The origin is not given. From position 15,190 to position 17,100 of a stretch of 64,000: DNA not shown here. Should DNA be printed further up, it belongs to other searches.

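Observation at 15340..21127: Arn-like module for a lipid-linked N-formyl amino sugar (GtrB/ArnC-like GT2, formyltransferase, DegT aminotransferase, polytopic membrane protein)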

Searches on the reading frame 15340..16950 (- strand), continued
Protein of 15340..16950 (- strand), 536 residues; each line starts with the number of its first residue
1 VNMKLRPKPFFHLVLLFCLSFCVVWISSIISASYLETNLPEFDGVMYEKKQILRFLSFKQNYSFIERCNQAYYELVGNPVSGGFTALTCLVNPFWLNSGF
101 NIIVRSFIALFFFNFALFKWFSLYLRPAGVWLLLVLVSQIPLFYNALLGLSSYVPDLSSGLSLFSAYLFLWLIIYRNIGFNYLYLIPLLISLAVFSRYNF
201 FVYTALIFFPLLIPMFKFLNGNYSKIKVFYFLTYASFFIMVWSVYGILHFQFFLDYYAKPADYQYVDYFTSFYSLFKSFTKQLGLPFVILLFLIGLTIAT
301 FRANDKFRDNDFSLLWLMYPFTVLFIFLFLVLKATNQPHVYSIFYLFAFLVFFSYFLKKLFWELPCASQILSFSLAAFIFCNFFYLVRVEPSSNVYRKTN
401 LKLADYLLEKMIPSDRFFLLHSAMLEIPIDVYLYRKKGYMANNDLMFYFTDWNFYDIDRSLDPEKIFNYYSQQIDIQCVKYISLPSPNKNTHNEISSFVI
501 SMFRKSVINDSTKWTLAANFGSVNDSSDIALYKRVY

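Call 64: fold_search(model_id=the predicted structure, library=pdb)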
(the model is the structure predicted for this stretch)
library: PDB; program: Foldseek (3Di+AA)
matches with E <= 10: 300; with E <= 0.001: 3
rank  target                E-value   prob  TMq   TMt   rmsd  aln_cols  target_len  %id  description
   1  7zlg_A                7.1e-04  1.00  0.34  0.29  15.4       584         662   11  Cryo-EM structure of C-mannosyltransferase CeDPY19, in complex with acceptor peptide and bound to CMT2-Fab and anti-Fa (released 2023-01-11)
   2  6gxc_A                9.7e-04  1.00  0.37  0.30   9.7       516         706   14  Bacterial oligosaccharyltransferase PglB in complex with an inhibitory peptide and a reactive lipid-linked oligosaccha (released 2018-11-14)
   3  6ftg_5                9.7e-04  1.00  0.37  0.32  18.5       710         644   14  Subtomogram average of OST-containing ribosome-translocon complexes from canine rough microsomal membranes (released 2018-03-21)
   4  7zli_A                1.0e-03  1.00  0.42  0.37  12.1       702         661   10  Cryo-EM structure of C-mannosyltransferase CeDPY19, in complex with Dol25-P-Man and bound to CMT2-Fab and anti-Fab nan (released 2023-01-11)
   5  8if8_B                3.8e-02  0.95  0.37  0.33  15.8       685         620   11  Arabinosyltransferase AftA (released 2023-05-31)
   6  9ly2_R                2.8e-01  0.14  0.12  0.16  20.2       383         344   11  A Cryo-EM structure of LA-PTH-PTH1R-V2RT-Beta-arrestin1 complex (state 1 conformation) (released 2026-03-04)
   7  9g9p_A                4.6e-01  0.07  0.10  0.11  24.2       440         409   15  Lipid III flippase WzxE with NB10 and NB7 nanobodies in inward-facing conformation - crystal 2 (released 2025-01-22)
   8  9jmd_R                4.8e-01  0.12  0.11  0.18  21.9       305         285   13  Cryo-EM structure of the Azithromycin-Motilin receptor-Gq protein complex (released 2025-05-28)
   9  4nc3                  5.7e-01  0.06  0.10  0.12  28.1       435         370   11  Crystal structure of the 5-HT2B receptor solved using serial femtosecond crystallography in lipidic cubic phase. (released 2013-12-18)
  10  9g9m_A                5.9e-01  0.06  0.09  0.11  26.0       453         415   13  Lipid III flippase WzxE with NB10 and NB7 nanobodies in outward-facing conformation - crystal 1 (released 2025-01-22)
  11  8h1b_A                6.2e-01  0.72  0.16  0.35   9.5       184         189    8  Crystal structure of MnmM from S. aureus complexed with SAM and tRNA anti-codon stem loop (ASL) (1.55 A) (released 2023-01-25)
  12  8xqn_R                7.1e-01  0.08  0.10  0.16  21.9       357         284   13  Structure of human class T GPCR TAS2R14-DNGi complex with Aristolochic acid A. (released 2024-07-10)
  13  3eey_F                7.7e-01  0.77  0.17  0.38   7.5       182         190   10  CRYSTAL STRUCTURE OF PUTATIVE RRNA-METHYLASE FROM Clostridium thermocellum (released 2008-09-16)
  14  9g9o_A                7.7e-01  0.09  0.12  0.14  24.3       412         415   14  Lipid III flippase WzxE with NB10 and NB7 nanobodies in outward-facing conformation - crystal 2 (released 2025-01-22)
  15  6o30_A                7.7e-01  0.07  0.10  0.09  26.1       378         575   13  Lipid A transporter MsbA from Salmonella typhimurium (released 2019-06-12)
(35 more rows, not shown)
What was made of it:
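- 15340..16950 (-): GT-C-fold membrane glycosyltransferase of a family without a Pfam or NCBIfam model (536 aa; TM1, conserved periplasmic loop with D43, ~10 more TM helices, C-terminal alpha/beta periplasmic domain). Proposed periplasmic transferase of the lipid-linked amino sugar. Foldseek hits DPY19, PglB, STT3, AftA (call 64).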

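Call 65: find_homologous_proteins(query=A3, max_evalue=0.00001)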
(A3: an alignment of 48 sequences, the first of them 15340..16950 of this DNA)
Query A3 (48 sequences) (536 aa, profile of the alignment): 8 proteins with E <= 0.00001 among 8000 candidates.
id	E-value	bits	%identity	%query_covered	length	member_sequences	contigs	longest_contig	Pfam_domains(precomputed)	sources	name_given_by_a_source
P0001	1.8e-110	388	100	100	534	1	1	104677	-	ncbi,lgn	-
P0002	1.7e-98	349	50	98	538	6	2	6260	-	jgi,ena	-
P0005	1.4e-94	336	40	88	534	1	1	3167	-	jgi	jgi:hypothetical protein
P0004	1.2e-92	329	45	90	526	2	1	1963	-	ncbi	-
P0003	2.0e-91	325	48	98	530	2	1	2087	-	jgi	jgi:hypothetical protein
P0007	1.9e-81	293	33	82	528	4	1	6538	-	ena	-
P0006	2.2e-36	144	40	52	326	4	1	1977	-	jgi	jgi:hypothetical protein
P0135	7.1e-29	119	39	54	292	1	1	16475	-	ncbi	ncbi:MAG: hypothetical protein ACK5FX_09355, partial [Flavobacteriia bacterium]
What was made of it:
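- Tried and rejected: Third homologue search (profile A3): added only one partial protein (call 65).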

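Call 66: find_encoding_contigs(protein=P0135, flank=8000, max_places=2)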
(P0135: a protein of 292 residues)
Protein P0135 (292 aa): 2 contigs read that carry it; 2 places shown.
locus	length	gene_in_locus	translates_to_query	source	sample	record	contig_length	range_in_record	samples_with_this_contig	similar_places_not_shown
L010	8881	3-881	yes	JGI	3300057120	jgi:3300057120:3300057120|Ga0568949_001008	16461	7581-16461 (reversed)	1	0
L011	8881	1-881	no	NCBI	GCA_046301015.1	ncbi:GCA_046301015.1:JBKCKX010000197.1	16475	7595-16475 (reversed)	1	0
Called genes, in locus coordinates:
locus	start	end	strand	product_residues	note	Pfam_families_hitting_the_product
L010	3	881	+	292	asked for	?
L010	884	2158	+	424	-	PF13483:Lactamase_B_3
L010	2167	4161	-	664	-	PF00535:Glycos_transf_2, PF10111:Glyco_tranf_2_2, PF13641:Glyco_tranf_2_3, PF04577:Glyco_transf_61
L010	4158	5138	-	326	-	PF00535:Glycos_transf_2, PF10111:Glyco_tranf_2_2, PF13641:Glyco_tranf_2_3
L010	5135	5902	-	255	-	PF00535:Glycos_transf_2, PF10111:Glyco_tranf_2_2, PF13641:Glyco_tranf_2_3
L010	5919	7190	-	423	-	PF13439:Glyco_transf_4, PF00534:Glycos_transf_1, PF13692:Glyco_trans_1_4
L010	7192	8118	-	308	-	PF13489:Methyltransf_23, PF07021:MetW (weak), PF13847:Methyltransf_31 (weak), PF08241:Methyltransf_11, PF08242:Methyltransf_12 (weak)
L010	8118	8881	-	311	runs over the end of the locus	-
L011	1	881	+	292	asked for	?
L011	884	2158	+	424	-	PF13483:Lactamase_B_3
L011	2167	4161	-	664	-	PF00535:Glycos_transf_2, PF10111:Glyco_tranf_2_2, PF13641:Glyco_tranf_2_3, PF04577:Glyco_transf_61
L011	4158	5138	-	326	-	PF00535:Glycos_transf_2, PF10111:Glyco_tranf_2_2, PF13641:Glyco_tranf_2_3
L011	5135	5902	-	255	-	PF00535:Glycos_transf_2, PF10111:Glyco_tranf_2_2, PF13641:Glyco_tranf_2_3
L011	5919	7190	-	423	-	PF13439:Glyco_transf_4, PF00534:Glycos_transf_1, PF13692:Glyco_trans_1_4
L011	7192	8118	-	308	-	PF13489:Methyltransf_23, PF07021:MetW (weak), PF13847:Methyltransf_31 (weak), PF08241:Methyltransf_11, PF08242:Methyltransf_12 (weak)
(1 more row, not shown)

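Call 67: find_encoding_contigs(protein=P0128, flank=8000, max_places=2)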
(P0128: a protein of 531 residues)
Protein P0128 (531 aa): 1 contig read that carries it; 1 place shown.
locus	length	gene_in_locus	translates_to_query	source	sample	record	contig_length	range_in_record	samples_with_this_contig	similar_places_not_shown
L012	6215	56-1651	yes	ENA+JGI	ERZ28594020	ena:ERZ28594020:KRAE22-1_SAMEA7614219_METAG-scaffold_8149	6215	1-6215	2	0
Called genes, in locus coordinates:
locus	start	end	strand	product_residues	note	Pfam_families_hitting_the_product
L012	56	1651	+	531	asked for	-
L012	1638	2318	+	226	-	PF08942:DUF1919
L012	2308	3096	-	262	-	PF13489:Methyltransf_23, PF08241:Methyltransf_11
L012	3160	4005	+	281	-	PF01061:ABC2_membrane, PF12698:ABC2_membrane_3 (weak)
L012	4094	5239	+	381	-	PF00005:ABC_tran, PF14524:Wzt_C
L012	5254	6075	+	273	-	-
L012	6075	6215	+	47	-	?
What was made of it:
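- Wzm/Wzt lie beside a homologue in L012 (call 67).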

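Call 68: find_encoding_contigs(protein=P0130, flank=8000, max_places=2)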
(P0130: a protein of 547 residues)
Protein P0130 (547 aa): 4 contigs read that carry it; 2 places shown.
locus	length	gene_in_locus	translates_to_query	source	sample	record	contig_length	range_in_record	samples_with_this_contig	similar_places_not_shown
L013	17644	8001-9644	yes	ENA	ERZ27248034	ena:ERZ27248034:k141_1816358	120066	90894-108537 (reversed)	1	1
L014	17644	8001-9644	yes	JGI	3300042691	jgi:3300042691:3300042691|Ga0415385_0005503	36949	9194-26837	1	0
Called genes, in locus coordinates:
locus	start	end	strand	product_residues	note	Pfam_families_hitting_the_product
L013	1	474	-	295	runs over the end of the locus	PF00535:Glycos_transf_2, PF10111:Glyco_tranf_2_2, PF13641:Glyco_tranf_2_3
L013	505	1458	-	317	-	PF00535:Glycos_transf_2, PF10111:Glyco_tranf_2_2 (weak)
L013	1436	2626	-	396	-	-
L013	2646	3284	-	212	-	PF00551:Formyl_trans_N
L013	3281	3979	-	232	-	PF08889:WbqC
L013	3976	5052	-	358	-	PF00155:Aminotran_1_2 (weak), PF01041:DegT_DnrJ_EryC1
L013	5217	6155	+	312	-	PF00535:Glycos_transf_2, PF13641:Glyco_tranf_2_3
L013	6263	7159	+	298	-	PF01073:3Beta_HSD (faint), PF01370:Epimerase, PF16363:GDP_Man_Dehyd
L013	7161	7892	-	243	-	PF02353:CMAS (weak), PF07021:MetW, PF13489:Methyltransf_23, PF13847:Methyltransf_31, PF08241:Methyltransf_11, PF08242:Methyltransf_12, PF13649:Methyltransf_25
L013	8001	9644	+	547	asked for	-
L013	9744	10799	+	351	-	PF01757:Acyl_transf_3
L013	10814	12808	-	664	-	PF00535:Glycos_transf_2, PF10111:Glyco_tranf_2_2, PF13641:Glyco_tranf_2_3, PF04577:Glyco_transf_61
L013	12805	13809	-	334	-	PF00535:Glycos_transf_2, PF13641:Glyco_tranf_2_3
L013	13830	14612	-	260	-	PF00535:Glycos_transf_2, PF10111:Glyco_tranf_2_2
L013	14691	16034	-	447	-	PF13439:Glyco_transf_4, PF00534:Glycos_transf_1, PF13692:Glyco_trans_1_4, PF20706:GT4-conflict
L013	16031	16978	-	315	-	-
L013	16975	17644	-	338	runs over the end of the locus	PF13641:Glyco_tranf_2_3 (weak), PF00535:Glycos_transf_2, PF10111:Glyco_tranf_2_2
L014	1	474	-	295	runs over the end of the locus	PF00535:Glycos_transf_2, PF10111:Glyco_tranf_2_2, PF13641:Glyco_tranf_2_3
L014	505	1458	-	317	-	PF00535:Glycos_transf_2, PF10111:Glyco_tranf_2_2 (weak)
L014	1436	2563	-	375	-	-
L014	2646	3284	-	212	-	PF00551:Formyl_trans_N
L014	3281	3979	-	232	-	PF08889:WbqC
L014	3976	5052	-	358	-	PF00155:Aminotran_1_2 (weak), PF01041:DegT_DnrJ_EryC1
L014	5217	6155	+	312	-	PF00535:Glycos_transf_2, PF13641:Glyco_tranf_2_3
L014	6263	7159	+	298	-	PF01073:3Beta_HSD (faint), PF01370:Epimerase, PF16363:GDP_Man_Dehyd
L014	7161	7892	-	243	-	PF02353:CMAS (weak), PF07021:MetW, PF13489:Methyltransf_23, PF13847:Methyltransf_31, PF08241:Methyltransf_11, PF08242:Methyltransf_12, PF13649:Methyltransf_25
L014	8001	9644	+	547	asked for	-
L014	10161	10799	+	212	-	PF01757:Acyl_transf_3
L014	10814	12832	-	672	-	PF00535:Glycos_transf_2, PF10111:Glyco_tranf_2_2, PF13641:Glyco_tranf_2_3, PF04577:Glyco_transf_61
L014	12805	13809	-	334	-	PF00535:Glycos_transf_2, PF13641:Glyco_tranf_2_3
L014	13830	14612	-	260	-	PF00535:Glycos_transf_2, PF10111:Glyco_tranf_2_2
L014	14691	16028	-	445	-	PF13439:Glyco_transf_4, PF00534:Glycos_transf_1, PF13692:Glyco_trans_1_4, PF20706:GT4-conflict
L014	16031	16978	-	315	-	-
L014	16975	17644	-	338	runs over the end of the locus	PF13641:Glyco_tranf_2_3 (weak), PF00535:Glycos_transf_2, PF10111:Glyco_tranf_2_2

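Call 69: find_encoding_contigs(protein=P0164, flank=8000, max_places=2)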
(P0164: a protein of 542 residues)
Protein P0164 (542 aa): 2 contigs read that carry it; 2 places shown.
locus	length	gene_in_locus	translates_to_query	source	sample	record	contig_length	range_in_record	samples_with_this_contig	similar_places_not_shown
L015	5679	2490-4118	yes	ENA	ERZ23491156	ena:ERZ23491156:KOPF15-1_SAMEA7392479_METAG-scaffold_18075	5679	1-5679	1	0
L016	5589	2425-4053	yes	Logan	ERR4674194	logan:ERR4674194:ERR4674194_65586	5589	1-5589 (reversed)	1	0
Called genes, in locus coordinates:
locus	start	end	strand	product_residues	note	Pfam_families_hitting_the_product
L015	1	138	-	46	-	?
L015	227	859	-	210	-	PF08241:Methyltransf_11, PF13489:Methyltransf_23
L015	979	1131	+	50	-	-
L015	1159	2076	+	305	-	PF00535:Glycos_transf_2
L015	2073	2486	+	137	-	PF13302:Acetyltransf_3 (weak), PF00583:Acetyltransf_1 (weak)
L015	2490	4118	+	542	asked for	-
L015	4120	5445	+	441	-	PF13439:Glyco_transf_4 (weak), PF00534:Glycos_transf_1, PF13692:Glyco_trans_1_4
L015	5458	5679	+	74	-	?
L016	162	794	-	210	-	PF08241:Methyltransf_11, PF13489:Methyltransf_23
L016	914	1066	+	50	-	-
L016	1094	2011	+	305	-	PF00535:Glycos_transf_2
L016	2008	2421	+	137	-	PF13302:Acetyltransf_3 (weak), PF00583:Acetyltransf_1 (weak)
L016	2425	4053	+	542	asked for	-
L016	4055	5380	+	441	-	PF13439:Glyco_transf_4 (weak), PF00534:Glycos_transf_1, PF13692:Glyco_trans_1_4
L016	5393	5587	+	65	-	?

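Call 77: predict_structure(alignment_id=A3)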
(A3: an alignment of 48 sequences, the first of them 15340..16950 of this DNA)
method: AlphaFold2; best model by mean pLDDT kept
length: 536 residues; sequences in the alignment: 48
mean_pLDDT: 88.6   pTM: 0.90
mean pLDDT of the five models: 88.6, 87.9, 87.4, 87.2, 86.8
residues with pLDDT >= 90: 331; 70-90: 165; 50-70: 37; < 50: 3
segments of 3 or more residues with pLDDT < 50: 1-3
pLDDT, mean of each block of 10 residues (from residue 1): 61 96 96 92 93 97 98 95 96 97 97 96 88 90 92 94 96 90 92 95 93 87 84 86 89 85 75 92 85 81 64 85 92 90 87 75 69 75 71 77 96 96 95 96 90 90 97 97 89 90 97 96 71 94
secondary structure, 60 per line:
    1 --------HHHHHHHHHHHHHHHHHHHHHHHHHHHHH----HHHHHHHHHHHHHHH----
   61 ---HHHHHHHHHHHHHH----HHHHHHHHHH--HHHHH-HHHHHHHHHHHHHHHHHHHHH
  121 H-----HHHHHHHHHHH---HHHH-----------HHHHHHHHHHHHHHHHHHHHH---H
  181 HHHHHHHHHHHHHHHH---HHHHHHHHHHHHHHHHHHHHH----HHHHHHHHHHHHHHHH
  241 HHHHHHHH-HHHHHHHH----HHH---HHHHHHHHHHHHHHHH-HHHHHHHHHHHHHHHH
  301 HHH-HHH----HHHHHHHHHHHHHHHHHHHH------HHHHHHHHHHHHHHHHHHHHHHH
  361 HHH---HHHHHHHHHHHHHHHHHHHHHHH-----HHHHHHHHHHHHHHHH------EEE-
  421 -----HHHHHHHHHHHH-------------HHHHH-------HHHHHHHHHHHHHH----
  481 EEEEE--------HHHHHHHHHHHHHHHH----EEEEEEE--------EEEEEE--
elements in order: H9-37 H42-56 H64-77 H82-91 H94-98 H100-121 H127-137 H141-144 H156-176 H180-196 H200-220 H225-248 H250-257 H268-283 H285-303 H312-331 H338-363 H367-389 H395-410 E417-419 H426-437 H451-455 H463-476 E481-485 H494-509 E514-520 E529-534
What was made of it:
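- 15340..16950 (-): AF2 pLDDT 88.6, pTM 0.90 (call 77).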

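Call 87: search_protein_families(library=pfam, proteins=[P0176, P0184, P0180, P0159, P0162], max_evalue=0.01)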
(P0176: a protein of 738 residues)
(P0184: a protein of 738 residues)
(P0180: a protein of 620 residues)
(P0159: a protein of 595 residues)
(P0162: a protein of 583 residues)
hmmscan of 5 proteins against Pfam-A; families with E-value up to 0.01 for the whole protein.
P0176 (738 aa): 0 families

P0184 (738 aa): 0 families

P0180 (620 aa): 0 families

P0159 (595 aa): 0 families

P0162 (583 aa): 0 families
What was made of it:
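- Tried and rejected: Fusion domains: longer family members (P0176, P0184, P0180) showed no Pfam domains (call 87).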

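Call 89: find_encoding_contigs(protein=P0172, flank=7000, max_places=2)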
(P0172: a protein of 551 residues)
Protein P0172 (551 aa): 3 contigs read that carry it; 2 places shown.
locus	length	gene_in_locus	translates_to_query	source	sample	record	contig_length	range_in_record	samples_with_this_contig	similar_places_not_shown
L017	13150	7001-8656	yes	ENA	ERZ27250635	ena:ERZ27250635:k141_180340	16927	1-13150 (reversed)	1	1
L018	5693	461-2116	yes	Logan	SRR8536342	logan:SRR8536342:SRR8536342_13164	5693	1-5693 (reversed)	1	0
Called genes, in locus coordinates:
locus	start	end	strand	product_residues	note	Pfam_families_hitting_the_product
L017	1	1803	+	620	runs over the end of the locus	PF02543:Carbam_trans_N, PF16861:Carbam_trans_C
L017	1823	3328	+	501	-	-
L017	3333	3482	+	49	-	-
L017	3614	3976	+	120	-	-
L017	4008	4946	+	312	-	PF00535:Glycos_transf_2, PF10111:Glyco_tranf_2_2, PF13641:Glyco_tranf_2_3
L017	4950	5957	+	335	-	-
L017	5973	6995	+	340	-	PF03385:STELLO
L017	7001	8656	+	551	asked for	-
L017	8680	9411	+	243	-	PF00535:Glycos_transf_2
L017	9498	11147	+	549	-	-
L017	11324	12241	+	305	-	PF00535:Glycos_transf_2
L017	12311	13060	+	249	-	PF01073:3Beta_HSD, PF01370:Epimerase, PF04321:RmlD_sub_bind, PF16363:GDP_Man_Dehyd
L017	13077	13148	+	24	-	?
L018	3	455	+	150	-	?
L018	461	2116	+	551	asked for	-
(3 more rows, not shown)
